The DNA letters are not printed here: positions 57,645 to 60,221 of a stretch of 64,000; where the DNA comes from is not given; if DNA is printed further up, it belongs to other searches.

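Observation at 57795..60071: Compact 758-aa Mrr-nuclease / STAND NTPase / helical-sensor protein: a candidate new single-gene antiviral STAND system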

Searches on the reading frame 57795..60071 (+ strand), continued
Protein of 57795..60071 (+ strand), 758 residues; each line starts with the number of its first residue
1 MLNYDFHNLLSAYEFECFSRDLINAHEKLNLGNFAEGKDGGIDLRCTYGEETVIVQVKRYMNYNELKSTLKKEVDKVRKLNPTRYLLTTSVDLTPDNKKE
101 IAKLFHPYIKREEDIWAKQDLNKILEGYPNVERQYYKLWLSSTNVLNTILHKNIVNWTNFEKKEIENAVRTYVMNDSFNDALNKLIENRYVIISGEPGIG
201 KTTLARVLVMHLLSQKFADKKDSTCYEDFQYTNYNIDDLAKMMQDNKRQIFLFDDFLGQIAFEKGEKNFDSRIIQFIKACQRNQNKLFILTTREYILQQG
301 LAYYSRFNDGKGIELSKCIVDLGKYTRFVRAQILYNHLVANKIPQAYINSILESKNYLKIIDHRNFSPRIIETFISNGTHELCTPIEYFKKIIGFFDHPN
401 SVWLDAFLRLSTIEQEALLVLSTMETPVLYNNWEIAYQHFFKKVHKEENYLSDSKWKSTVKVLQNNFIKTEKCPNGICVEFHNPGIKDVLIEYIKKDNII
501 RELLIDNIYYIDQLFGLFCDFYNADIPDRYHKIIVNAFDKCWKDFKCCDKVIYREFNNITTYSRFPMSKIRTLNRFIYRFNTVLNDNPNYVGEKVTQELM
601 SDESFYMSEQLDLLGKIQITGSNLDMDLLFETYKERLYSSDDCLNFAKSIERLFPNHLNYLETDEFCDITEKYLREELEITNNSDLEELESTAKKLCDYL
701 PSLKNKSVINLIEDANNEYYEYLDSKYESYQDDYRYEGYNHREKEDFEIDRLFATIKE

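Call 85: get_annotated_region(hit=H5, flank=6000)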
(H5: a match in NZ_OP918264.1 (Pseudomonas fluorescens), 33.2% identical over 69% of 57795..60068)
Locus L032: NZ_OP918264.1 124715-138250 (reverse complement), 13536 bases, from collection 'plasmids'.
description: Pseudomonas fluorescens strain D4A-46 plasmid pD4A-46, complete sequence
organism: Pseudomonas fluorescens (NCBI taxid 294)
taxonomy: Bacteria; Pseudomonadota; Gammaproteobacteria; Pseudomonadales; Pseudomonadaceae; Pseudomonas; Pseudomonas fluorescens
host: -; source: -; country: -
typing (MOB-suite, as given by PLSDB): conjugative; replicon IncP; relaxase MOBH; mating-pair formation MPF_F
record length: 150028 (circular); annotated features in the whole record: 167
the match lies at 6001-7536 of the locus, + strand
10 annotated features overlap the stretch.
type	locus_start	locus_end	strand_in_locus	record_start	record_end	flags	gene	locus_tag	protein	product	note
CDS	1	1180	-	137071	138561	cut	-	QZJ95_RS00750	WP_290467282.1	DEAD/DEAH box helicase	-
CDS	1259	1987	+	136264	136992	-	-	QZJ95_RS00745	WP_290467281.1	hypothetical protein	-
CDS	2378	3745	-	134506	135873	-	-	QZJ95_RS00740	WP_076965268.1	HEPN domain-containing protein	-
CDS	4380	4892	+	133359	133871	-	-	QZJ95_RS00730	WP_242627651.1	signal peptidase II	-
CDS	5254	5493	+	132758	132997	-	-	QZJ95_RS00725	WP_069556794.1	hypothetical protein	-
CDS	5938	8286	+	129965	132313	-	-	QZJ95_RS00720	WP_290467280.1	restriction endonuclease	GO:0009307 - DNA restriction-modification system [Evidence IEA]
CDS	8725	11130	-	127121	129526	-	-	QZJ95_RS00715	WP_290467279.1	hypothetical protein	-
CDS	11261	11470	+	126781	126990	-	-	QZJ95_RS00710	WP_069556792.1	hypothetical protein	-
CDS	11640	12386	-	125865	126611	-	istB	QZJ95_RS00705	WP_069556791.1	IS21-like element helper ATPase IstB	-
CDS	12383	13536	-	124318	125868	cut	istA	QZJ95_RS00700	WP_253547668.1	IS21 family transposase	-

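Call 99: find_encoding_contigs(protein=P0028, flank=8000, max_places=1)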
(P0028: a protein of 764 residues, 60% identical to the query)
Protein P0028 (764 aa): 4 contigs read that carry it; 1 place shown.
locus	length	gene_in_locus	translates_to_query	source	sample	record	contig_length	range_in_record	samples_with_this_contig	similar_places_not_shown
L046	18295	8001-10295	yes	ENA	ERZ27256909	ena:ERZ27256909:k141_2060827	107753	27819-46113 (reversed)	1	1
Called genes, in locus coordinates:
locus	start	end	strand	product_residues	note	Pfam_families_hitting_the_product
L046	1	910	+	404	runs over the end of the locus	PF01073:3Beta_HSD, PF01370:Epimerase, PF02719:Polysacc_synt_2, PF04321:RmlD_sub_bind (faint), PF07993:NAD_binding_4 (faint), PF16363:GDP_Man_Dehyd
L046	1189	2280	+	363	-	PF01073:3Beta_HSD, PF01370:Epimerase, PF02719:Polysacc_synt_2, PF05368:NmrA, PF07993:NAD_binding_4, PF16363:GDP_Man_Dehyd, PF13460:NAD_binding_10, PF08485:Polysacc_syn_2C, +1 more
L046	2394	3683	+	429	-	PF01370:Epimerase, PF14667:Polysacc_synt_C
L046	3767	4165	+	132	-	PF13366:PDDEXK_3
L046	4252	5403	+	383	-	PF02350:Epimerase_2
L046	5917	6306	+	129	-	PF19480:DUF6016, PF07883:Cupin_2 (weak)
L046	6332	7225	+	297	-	-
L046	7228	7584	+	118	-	-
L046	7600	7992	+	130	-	-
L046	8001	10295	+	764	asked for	PF04471:Mrr_cat (weak), PF20720:nSTAND3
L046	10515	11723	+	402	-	PF05222:AlaDh_PNT_N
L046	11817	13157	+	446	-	PF01637:ATPase_2, PF13173:AAA_14 (weak), PF03008:DUF234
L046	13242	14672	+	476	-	PF01943:Polysacc_synt, PF13440:Polysacc_synt_3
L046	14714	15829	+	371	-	PF14397:ATPgrasp_ST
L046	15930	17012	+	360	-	PF14397:ATPgrasp_ST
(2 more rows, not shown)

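Call 100: find_encoding_contigs(protein=P0058, flank=8000, max_places=1)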
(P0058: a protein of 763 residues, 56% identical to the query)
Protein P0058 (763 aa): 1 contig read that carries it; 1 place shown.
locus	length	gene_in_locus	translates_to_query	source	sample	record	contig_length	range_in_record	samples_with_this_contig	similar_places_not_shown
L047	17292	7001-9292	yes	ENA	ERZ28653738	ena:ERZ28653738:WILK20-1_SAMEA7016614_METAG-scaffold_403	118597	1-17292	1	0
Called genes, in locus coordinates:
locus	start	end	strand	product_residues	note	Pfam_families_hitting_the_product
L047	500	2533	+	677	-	PF00561:Abhydrolase_1 (faint), PF07676:PD40 (faint), PF00930:DPPIV_N, PF02129:Peptidase_S15 (faint), PF00326:Peptidase_S9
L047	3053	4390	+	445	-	PF03721:UDPG_MGDP_dh_N, PF00984:UDPG_MGDP_dh, PF03720:UDPG_MGDP_dh_C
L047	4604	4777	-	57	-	-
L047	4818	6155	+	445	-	PF11185:DUF2971 (weak)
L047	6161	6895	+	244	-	-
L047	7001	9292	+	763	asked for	PF20720:nSTAND3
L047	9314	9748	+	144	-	-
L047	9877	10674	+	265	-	PF16872:putAbiC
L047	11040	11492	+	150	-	PF04074:DUF386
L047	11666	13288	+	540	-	-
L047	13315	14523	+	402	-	PF01370:Epimerase (weak), PF02719:Polysacc_synt_2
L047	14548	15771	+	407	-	PF01041:DegT_DnrJ_EryC1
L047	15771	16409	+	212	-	PF17836:PglD_N, PF25087:GMPPB_C, PF25084:LbH_EIF2B (weak), PF00132:Hexapep (weak), PF14602:Hexapep_2 (weak)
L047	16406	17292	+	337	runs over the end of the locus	PF03102:NeuB, PF08666:SAF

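Call 101: find_encoding_contigs(protein=P0092, flank=8000, max_places=1)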
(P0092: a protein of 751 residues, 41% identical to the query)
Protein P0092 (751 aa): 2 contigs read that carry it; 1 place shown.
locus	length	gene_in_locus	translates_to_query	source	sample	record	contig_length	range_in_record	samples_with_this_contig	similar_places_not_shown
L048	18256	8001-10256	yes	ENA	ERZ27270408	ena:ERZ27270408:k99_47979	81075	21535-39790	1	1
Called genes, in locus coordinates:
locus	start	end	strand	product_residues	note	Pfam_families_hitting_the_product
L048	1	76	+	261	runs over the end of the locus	PF00218:IGPS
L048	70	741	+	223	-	PF00697:PRAI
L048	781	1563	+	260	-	PF00290:Trp_syntA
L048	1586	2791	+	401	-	PF00291:PALP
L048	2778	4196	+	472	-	PF04715:, PF00425:Chorismate_bind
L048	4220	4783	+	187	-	PF00117:GATase, PF07722:Peptidase_C26 (weak)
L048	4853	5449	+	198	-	-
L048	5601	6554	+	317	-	PF13102:Phage_int_SAM_5, PF00589:Phage_integrase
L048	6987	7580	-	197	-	-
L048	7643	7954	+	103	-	-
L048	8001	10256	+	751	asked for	PF04471:Mrr_cat (faint), PF20720:nSTAND3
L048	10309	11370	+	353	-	-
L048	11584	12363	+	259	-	-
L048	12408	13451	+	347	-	PF04607:RelA_SpoT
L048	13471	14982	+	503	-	PF13175:AAA_15, PF13304:AAA_21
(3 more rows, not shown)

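Call 102: find_encoding_contigs(protein=P0091, flank=8000, max_places=1)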
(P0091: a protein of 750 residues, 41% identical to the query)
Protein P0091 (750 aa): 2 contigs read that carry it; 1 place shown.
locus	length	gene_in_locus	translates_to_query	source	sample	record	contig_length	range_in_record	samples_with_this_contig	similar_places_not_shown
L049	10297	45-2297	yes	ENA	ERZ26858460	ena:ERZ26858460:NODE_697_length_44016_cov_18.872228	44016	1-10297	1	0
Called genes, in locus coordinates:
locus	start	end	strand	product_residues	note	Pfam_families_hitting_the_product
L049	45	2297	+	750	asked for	PF04471:Mrr_cat (faint), PF20720:nSTAND3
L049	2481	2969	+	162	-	-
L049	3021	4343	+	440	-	PF03721:UDPG_MGDP_dh_N, PF00984:UDPG_MGDP_dh, PF03720:UDPG_MGDP_dh_C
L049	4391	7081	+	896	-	-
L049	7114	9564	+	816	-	PF00962:A_deaminase (weak)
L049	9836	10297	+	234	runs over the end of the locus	PF10899:AbiGi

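Call 107: fold_search(model_id=the predicted structure, library=viral)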
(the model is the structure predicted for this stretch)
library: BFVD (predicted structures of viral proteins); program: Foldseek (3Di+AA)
matches with E <= 10: 660; with E <= 0.001: 4
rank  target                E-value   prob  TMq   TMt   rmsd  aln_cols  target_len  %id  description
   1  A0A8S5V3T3            1.6e-06  1.00  0.29  0.27  21.3       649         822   13  NLR family CARD domain-containing protein-inhibition, Muti-domain, Innate Immunity, Phosphorylation [Siphoviridae sp. cteDy1]
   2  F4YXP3                5.9e-04  1.00  0.16  0.32  20.9       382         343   12  AAA+ ATPase domain-containing protein [Roseobacter phage RDJL Phi 1]
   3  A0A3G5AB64            8.4e-04  1.00  0.16  0.30  12.6       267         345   18  AAA family ATPase [Hyperionvirus sp.]
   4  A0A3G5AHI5            8.8e-04  1.00  0.22  0.30  15.2       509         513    9  Uncharacterized protein [Sylvanvirus sp.]
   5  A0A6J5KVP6            1.5e-03  1.00  0.23  0.23  17.2       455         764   10  ATP-dependent Clp protease ATP-binding subunit [uncultured Caudovirales phage]
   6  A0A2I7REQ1            1.5e-03  1.00  0.22  0.22  21.4       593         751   11  (no name in the UniProt tables at hand)
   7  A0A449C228            2.3e-03  0.99  0.17  0.31  28.8       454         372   11  (no name in the UniProt tables at hand)
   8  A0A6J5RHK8            2.6e-03  0.99  0.17  0.31  17.3       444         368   16  AAA domain containing protein [uncultured Caudovirales phage]
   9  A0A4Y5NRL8            2.8e-03  1.00  0.17  0.41   9.1       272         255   17  (no name in the UniProt tables at hand)
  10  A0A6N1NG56            2.9e-03  1.00  0.20  0.25  13.9       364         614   14  Vesicle-fusion atpase [Tupanvirus deep ocean]
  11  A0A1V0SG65            3.3e-03  0.69  0.16  0.18  35.5       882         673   12  Replication factor C large subunit [Hokovirus HKV1]
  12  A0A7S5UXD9            4.6e-03  1.00  0.17  0.31  12.6       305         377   13  (no name in the UniProt tables at hand)
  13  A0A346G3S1            5.2e-03  1.00  0.23  0.35  16.0       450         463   11  (no name in the UniProt tables at hand)
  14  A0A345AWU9            5.7e-03  1.00  0.19  0.36   9.4       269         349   18  (no name in the UniProt tables at hand)
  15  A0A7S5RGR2            5.7e-03  0.77  0.17  0.13  19.9       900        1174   11  (no name in the UniProt tables at hand)
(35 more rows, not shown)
